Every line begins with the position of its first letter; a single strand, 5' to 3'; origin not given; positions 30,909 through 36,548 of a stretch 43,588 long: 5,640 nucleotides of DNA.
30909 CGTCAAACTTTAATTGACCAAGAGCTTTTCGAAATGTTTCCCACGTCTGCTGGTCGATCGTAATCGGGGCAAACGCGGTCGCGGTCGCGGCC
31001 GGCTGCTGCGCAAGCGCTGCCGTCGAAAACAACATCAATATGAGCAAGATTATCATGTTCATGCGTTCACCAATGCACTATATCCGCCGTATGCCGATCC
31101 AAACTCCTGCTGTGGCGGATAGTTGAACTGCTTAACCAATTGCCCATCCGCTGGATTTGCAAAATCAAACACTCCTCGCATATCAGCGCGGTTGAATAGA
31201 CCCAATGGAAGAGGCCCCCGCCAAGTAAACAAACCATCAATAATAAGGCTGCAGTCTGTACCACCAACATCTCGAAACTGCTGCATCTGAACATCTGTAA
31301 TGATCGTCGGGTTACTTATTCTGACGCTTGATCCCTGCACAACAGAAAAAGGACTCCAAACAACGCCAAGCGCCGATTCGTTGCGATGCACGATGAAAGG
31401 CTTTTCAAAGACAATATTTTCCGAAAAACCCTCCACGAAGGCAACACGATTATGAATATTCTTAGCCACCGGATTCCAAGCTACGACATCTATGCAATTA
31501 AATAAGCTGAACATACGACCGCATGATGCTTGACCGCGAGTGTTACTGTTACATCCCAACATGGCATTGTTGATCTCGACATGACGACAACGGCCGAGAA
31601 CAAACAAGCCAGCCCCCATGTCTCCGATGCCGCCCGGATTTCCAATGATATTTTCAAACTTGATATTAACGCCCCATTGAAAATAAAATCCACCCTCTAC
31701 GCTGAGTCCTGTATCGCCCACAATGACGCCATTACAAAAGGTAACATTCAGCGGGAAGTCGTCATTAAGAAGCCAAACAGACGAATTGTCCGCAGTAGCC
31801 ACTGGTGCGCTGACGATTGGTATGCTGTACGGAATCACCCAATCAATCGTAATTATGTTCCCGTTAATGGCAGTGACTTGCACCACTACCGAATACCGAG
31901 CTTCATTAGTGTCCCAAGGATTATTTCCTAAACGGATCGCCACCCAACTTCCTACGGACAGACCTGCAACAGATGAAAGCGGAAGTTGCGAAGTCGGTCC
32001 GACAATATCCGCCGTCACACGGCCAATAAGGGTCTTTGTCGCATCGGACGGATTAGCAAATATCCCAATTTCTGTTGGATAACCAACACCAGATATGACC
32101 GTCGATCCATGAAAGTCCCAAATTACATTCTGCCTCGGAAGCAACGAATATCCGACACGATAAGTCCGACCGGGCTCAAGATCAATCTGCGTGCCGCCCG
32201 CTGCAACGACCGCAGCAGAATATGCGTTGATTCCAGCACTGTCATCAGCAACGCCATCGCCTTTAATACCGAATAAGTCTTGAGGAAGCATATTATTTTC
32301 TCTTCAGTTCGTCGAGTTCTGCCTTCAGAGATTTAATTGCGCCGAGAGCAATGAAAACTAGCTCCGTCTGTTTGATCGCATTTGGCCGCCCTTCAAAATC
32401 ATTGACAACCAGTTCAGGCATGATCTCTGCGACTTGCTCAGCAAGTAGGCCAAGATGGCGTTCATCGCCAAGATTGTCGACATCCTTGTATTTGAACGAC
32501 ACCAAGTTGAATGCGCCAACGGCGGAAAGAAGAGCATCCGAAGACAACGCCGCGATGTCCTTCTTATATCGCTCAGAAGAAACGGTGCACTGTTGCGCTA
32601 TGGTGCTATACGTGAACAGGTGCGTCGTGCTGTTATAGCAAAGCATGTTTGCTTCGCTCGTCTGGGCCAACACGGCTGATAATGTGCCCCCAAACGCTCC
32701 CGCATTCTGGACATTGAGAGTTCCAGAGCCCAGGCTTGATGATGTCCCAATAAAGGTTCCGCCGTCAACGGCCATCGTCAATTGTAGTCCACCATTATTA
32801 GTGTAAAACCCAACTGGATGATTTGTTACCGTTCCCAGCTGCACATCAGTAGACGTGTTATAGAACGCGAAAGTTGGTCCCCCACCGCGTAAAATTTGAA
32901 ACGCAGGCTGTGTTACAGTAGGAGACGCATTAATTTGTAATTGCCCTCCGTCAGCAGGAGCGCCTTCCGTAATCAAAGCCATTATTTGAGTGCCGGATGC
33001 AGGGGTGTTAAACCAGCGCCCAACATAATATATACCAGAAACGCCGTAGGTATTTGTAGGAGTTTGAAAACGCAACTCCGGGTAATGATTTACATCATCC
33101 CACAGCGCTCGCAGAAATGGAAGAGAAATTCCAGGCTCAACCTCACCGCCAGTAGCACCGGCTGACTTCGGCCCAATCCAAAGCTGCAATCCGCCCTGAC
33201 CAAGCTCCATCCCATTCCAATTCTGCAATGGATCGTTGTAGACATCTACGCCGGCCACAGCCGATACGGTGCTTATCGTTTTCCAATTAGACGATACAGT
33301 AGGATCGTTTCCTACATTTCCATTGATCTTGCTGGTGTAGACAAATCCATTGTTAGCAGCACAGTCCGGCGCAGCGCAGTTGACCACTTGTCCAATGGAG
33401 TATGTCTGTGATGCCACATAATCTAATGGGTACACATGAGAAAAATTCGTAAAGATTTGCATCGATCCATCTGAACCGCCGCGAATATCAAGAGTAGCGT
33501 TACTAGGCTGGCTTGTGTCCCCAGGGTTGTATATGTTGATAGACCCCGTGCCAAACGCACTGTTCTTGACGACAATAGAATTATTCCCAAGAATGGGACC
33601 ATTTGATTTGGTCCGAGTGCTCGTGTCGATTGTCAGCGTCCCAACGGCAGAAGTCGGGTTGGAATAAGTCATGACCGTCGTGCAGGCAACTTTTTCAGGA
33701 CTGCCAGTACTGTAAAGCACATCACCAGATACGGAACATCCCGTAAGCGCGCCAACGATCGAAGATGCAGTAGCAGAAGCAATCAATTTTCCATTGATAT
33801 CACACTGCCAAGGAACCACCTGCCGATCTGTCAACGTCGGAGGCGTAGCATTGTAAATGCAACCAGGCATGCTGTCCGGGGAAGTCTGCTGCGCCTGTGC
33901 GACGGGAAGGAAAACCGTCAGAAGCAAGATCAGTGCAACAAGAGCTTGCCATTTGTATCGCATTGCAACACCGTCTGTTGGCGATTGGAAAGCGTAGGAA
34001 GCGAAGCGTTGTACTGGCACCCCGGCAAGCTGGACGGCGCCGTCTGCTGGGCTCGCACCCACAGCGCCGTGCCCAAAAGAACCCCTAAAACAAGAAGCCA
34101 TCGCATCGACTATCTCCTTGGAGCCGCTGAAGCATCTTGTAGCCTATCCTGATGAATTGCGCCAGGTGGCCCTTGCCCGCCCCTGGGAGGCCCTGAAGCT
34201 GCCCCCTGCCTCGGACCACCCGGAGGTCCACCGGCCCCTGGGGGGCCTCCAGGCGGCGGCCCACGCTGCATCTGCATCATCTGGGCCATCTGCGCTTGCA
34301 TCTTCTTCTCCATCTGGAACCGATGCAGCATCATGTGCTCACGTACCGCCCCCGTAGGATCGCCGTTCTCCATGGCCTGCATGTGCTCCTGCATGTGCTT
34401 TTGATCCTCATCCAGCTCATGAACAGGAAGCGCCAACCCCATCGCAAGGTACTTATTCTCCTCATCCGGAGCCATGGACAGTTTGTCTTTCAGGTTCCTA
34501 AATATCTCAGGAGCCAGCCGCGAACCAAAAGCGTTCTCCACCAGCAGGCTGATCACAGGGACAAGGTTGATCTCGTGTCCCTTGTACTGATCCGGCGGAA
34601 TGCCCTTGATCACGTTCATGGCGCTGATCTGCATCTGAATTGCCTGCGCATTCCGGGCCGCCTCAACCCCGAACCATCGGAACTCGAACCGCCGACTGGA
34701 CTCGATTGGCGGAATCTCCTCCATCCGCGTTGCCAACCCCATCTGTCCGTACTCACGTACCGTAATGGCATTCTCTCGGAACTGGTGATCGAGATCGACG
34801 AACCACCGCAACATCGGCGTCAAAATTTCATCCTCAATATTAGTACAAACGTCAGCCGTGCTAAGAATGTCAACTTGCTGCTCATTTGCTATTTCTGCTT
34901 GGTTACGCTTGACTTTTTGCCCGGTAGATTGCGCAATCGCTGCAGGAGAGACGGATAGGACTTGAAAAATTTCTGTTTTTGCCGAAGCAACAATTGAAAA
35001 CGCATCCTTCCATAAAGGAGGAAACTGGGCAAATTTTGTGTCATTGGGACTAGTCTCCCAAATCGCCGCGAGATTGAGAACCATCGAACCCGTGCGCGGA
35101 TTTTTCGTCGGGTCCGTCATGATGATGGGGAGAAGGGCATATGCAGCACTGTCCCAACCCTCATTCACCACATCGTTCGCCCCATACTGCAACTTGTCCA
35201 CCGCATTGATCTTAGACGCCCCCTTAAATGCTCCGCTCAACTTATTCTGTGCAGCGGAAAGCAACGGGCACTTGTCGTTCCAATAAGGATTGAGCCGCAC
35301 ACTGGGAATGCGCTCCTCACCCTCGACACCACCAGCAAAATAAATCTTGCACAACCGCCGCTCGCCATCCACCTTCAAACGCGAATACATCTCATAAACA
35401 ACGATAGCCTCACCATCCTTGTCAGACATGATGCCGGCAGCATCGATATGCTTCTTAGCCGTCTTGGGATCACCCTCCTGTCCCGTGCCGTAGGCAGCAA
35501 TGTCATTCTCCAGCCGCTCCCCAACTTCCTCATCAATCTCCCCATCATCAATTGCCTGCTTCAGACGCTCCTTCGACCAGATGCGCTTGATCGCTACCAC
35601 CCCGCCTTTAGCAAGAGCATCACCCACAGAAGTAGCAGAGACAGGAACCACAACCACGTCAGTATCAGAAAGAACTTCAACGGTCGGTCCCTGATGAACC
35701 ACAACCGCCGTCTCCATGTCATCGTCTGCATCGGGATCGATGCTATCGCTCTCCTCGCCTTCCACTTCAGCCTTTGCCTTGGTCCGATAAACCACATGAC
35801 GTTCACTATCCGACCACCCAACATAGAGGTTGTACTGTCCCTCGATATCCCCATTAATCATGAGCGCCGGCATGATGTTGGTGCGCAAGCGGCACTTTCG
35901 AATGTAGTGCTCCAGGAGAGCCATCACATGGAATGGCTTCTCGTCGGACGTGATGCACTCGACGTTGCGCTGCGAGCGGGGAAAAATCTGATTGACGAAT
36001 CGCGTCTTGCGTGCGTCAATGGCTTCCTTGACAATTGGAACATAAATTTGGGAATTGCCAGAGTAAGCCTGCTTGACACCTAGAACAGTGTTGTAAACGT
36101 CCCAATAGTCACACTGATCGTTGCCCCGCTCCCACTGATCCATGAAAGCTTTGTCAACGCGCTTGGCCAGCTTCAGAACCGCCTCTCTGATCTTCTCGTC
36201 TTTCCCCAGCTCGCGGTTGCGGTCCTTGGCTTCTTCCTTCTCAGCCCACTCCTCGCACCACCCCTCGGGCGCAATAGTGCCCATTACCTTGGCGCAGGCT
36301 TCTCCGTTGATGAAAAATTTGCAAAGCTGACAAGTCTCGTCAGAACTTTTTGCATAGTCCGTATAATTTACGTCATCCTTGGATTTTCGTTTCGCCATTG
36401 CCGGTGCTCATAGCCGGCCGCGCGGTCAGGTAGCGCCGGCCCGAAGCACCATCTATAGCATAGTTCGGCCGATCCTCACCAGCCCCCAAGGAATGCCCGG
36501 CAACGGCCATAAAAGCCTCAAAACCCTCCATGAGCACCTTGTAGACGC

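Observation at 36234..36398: HiPIP-like [4Fe-4S] cysteine signature at the N-terminus of the portal ORF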

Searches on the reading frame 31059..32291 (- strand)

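Call 19: search_protein_families(library=phrogs, proteins=[window:31059-32291:-], max_evalue=0.001)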
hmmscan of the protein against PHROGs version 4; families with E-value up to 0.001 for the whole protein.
window:31059-32291:- (410 aa): 1 family
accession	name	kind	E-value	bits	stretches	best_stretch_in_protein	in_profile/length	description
phrog_14442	-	tail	0.00053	19.6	0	6-63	197-255/733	tail protein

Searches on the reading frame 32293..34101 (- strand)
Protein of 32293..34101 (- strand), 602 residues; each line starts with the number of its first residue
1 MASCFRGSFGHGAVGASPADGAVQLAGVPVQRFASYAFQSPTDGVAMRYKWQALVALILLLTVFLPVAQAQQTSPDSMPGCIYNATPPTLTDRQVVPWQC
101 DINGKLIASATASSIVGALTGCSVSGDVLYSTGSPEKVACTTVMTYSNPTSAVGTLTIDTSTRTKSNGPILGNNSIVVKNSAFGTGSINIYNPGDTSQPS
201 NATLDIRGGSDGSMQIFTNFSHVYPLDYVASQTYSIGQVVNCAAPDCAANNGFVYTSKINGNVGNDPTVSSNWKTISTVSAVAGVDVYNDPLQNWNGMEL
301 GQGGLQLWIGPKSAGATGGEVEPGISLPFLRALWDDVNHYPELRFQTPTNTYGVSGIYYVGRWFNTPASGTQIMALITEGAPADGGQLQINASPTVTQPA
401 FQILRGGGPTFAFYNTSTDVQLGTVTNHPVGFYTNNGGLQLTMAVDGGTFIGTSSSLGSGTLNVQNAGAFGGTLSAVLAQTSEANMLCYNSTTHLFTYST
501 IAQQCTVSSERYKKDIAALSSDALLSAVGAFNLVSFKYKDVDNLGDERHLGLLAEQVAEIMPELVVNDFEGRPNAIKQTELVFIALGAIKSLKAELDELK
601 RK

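Call 19: search_protein_families(library=phrogs, proteins=[window:32293-34101:-], max_evalue=0.001)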
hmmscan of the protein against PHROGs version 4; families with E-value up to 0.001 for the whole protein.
window:32293-34101:- (602 aa): 4 families
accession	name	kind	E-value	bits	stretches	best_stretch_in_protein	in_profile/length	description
phrog_1980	-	tail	5.1e-13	50.1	1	300-601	267-428/449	tail fiber protein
phrog_8443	-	tail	5.8e-07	29.7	1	402-600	424-628/636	tail fiber protein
phrog_6121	-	head and packaging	4.1e-06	27.5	1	448-571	270-378/392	virion structural protein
phrog_5481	-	tail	0.00072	19.1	0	455-600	880-1016/1043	tail fiber protein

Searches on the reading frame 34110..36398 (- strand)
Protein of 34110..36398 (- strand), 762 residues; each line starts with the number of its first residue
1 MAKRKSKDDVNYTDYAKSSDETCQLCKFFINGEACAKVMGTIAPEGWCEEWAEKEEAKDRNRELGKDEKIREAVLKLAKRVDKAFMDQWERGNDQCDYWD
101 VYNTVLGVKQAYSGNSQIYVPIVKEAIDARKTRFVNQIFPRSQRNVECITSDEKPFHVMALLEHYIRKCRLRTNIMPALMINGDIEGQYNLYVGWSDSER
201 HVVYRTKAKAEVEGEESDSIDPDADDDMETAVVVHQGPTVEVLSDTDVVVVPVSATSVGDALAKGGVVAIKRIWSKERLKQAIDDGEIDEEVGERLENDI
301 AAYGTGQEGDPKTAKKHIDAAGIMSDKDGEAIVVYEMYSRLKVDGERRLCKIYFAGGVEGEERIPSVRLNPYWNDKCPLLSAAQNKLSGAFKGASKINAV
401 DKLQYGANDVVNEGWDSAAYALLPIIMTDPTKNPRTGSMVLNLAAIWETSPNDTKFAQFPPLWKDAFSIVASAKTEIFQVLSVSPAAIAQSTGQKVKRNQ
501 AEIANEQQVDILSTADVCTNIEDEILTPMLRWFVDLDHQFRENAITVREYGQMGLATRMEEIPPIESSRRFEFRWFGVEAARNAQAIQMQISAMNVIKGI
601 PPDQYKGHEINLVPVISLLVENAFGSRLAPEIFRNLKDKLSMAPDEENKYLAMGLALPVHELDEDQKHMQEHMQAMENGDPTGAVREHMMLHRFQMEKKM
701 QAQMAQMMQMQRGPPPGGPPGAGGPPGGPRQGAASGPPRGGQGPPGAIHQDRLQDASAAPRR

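Call 3: search_protein_families(library=pfam, proteins=[window:34110-36398:-], max_evalue=10)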
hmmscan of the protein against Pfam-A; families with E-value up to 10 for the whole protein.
window:34110-36398:- (762 aa): 2 families
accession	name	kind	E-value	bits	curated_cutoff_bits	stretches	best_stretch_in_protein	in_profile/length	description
PF01355.22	HIPIP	-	0.16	12.7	22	1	10-52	20-66/66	High potential iron-sulfur protein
PF09312.16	SurA_N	-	0.97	10.1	30.8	1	660-711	16-66/118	SurA N-terminal domain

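Call 4: search_protein_families(library=phrogs, proteins=[window:34110-36398:-], max_evalue=1)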
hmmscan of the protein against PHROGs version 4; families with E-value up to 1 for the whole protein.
window:34110-36398:- (762 aa): 1 family
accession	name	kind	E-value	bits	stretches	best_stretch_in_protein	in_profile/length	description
phrog_1216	-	head and packaging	1.8e-06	27.8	1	226-400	200-364/714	portal protein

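Call 6: find_homologous_proteins(query=window:34110-36398:-, max_evalue=0.001)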
Query window:34110-36398:- (762 aa): 983 proteins with E <= 0.001 among 8000 candidates; the best 120 are listed.
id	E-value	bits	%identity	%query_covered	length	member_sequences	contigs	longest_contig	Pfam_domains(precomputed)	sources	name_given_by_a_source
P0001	0.0e+0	1602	91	100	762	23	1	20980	-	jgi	jgi:hypothetical protein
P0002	0.0e+0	1051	64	92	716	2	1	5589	-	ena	-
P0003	0.0e+0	1047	64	94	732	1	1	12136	-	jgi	jgi:hypothetical protein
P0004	0.0e+0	1037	64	92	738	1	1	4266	-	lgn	-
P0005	0.0e+0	1033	64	93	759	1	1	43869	PF23899.2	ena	-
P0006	0.0e+0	1032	64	94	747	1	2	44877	PF23899.2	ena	-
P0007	0.0e+0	1025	62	93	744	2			-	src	-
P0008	0.0e+0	1023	63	93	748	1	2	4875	-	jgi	-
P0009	0.0e+0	1023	63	93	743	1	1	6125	-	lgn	-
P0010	0.0e+0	1021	62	95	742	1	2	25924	-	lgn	-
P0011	0.0e+0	1019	62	93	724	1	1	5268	-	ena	-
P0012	0.0e+0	1018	60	93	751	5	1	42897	-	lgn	-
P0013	0.0e+0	1016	62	92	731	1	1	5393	-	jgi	jgi:hypothetical protein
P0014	0.0e+0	1013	62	94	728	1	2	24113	-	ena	-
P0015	0.0e+0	1012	61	93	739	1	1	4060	-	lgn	-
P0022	9.2e-297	1005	59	99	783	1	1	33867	-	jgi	jgi:hypothetical protein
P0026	1.2e-294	998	62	93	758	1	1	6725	PF23899.2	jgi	jgi:hypothetical protein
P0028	2.3e-294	997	61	93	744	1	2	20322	PF23899.2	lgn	-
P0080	3.7e-265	900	56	94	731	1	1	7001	PF23899.2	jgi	jgi:hypothetical protein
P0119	9.4e-238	809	53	93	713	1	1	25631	PF23899.2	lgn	-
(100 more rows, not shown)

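Call 24: search_dna_similar(query=window:34110-36398:-, collection=phages, mode=protein, max_evalue=0.00001, max_rows=25)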
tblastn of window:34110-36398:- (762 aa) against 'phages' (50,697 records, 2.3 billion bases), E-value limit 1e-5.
No match.

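Call 34: search_solved_structures(query=window:34110-36398:-, max_evalue=1, show_alignments=1)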
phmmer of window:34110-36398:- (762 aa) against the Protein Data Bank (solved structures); distinct sequences matched with E-value up to 1: 3.
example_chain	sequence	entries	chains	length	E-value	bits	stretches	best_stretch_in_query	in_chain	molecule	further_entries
3h31_A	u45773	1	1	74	0.00066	21.3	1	6-54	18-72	High potential iron-sulfur protein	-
6xyv_A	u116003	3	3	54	0.23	12.9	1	2-54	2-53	PioC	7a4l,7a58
1ud0_A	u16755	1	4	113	0.28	12.6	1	686-737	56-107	70 kDa heat-shock-like protein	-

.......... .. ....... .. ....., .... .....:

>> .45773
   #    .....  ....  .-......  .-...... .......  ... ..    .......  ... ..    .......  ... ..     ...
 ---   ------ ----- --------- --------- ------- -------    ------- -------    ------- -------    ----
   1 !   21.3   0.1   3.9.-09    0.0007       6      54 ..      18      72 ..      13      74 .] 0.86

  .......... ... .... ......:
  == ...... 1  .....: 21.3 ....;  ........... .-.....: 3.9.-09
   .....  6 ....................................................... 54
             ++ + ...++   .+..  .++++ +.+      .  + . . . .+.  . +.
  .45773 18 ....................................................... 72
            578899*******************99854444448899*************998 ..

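Call 35: search_protein_families(library=pfam, proteins=[P0005], max_evalue=0.01)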
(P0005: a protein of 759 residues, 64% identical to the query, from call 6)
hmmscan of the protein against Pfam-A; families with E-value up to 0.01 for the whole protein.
P0005 (759 aa): 1 family
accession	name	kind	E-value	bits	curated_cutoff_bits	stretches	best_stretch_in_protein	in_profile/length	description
PF23899.1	SU10_portal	-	1.5e-08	34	30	1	223-487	178-425/593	Phage SU10 portal protein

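Call 49: find_encoding_contigs(protein=P0022, flank=6000, max_places=2)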
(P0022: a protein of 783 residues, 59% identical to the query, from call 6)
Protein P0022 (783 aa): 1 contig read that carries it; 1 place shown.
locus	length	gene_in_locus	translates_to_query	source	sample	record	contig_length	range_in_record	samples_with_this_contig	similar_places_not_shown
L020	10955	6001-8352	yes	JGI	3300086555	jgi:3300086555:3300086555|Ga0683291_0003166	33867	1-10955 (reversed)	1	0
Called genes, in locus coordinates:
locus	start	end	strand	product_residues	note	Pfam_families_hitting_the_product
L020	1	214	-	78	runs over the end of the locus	-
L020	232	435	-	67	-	-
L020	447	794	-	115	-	-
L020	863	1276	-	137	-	-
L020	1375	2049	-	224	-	-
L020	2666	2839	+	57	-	-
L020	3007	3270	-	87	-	-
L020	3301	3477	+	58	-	-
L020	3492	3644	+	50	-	PF20106:DUF6496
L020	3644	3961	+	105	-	-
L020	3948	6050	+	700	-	-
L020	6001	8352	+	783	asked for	-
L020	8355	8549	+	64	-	-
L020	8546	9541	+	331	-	PF09206:ArabFuran-catal (weak)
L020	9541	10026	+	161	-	-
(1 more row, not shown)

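Call 73: find_related_loci(query=A3, collection=genome_contigs, flank=3000)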
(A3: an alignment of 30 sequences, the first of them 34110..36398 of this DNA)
Query A3 (762 aa) in genome_contigs; peptide patterns used: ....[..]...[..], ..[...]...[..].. (x = any residue, [..] = any of these).
30 stretches matched a pattern; 7 encode a relative of the query (tblastn E <= 1e-3); 7 distinct loci.
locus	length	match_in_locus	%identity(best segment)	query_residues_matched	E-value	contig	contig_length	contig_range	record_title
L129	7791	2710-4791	50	55-761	0e+0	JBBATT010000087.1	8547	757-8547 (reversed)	MAG: Chakrabartia sp. isolate EUL_278 ctg87-EUL_278, whole genome shotgun sequence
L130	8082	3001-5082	47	49-760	0e+0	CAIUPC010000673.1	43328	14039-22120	MAG: uncultured Acetobacteraceae bacterium isolate VK_bin-0268 genome assembly, contig: bin-0268:673/922, whole genome s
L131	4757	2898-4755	63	59-749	0e+0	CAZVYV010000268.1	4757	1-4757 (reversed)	MAG TPA_asm: uncultured Terracidiphilus sp. isolate binchicken_co162_315 genome assembly, contig: NODE_52158_length_4757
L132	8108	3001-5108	47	59-762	1e-166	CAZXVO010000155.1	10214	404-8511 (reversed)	MAG TPA_asm: uncultured Phenylobacterium sp. isolate SRP285395_co2_86 genome assembly, contig: NODE_10234_length_10214_c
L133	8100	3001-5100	49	60-762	0e+0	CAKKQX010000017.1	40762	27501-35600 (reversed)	Burkholderiales bacterium isolate Hainich-H32-bin046-1 genome assembly, contig: H32-bin046_1_Hain_H32_02um_R1_399_length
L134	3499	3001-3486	52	55-215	5e-49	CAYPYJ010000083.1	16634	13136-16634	MAG TPA_asm: uncultured Terracidiphilus sp. isolate binchicken_co241_49 genome assembly, contig: NODE_3343_length_16634_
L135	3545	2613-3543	42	59-387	3e-79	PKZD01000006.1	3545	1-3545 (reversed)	MAG: Vulcanimicrobiota bacterium isolate palsa_1504 73.20120500_P13.25_contig_35053, whole genome shotgun sequence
